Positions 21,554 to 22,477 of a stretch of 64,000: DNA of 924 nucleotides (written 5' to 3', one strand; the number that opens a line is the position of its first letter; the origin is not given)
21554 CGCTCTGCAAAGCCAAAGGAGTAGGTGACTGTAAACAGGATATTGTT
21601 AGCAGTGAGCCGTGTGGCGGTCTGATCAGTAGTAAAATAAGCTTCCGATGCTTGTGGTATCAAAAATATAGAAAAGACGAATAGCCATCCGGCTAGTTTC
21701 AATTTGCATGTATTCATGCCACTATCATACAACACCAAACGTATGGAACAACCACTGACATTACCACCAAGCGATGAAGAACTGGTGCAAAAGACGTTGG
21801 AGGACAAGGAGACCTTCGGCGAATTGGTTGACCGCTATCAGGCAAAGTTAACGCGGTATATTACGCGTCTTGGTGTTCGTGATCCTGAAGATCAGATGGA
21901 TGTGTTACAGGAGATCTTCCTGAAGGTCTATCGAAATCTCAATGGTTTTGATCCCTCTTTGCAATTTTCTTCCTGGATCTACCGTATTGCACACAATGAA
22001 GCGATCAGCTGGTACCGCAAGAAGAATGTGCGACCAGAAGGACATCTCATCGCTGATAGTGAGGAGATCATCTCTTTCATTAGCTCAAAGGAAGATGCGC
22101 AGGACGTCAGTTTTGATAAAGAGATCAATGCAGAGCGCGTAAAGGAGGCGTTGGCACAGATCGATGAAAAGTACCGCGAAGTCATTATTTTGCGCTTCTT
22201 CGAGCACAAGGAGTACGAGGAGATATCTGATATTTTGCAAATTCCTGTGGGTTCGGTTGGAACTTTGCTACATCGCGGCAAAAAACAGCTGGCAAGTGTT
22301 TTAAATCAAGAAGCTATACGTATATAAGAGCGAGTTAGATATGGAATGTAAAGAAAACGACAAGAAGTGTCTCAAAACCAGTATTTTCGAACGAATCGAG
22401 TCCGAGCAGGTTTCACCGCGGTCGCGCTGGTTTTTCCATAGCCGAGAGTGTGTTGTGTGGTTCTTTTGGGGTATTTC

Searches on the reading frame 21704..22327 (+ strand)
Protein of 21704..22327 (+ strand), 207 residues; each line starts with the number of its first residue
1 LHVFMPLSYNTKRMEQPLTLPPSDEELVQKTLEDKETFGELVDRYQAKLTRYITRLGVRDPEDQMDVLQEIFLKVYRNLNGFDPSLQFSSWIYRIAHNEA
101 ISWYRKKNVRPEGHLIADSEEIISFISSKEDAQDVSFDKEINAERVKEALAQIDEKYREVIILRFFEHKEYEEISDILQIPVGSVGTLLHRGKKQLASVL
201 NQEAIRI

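Call 64: search_protein_families(library=pfam, proteins=[window:21704-22327:+], max_evalue=0.001)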
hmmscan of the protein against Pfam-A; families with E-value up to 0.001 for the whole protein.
window:21704-22327:+ (207 aa): 3 families
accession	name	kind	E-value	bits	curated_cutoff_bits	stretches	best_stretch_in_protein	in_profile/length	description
PF04542.20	Sigma70_r2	-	1.2e-16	60.7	24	1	41-108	1-69/71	Sigma-70 region 2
PF08281.18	Sigma70_r4_2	-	2.1e-15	56.5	25.7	1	144-196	2-54/54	Sigma-70, region 4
PF04545.22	Sigma70_r4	-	6.3e-09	35.7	24.1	1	149-196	1-48/50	Sigma-70, region 4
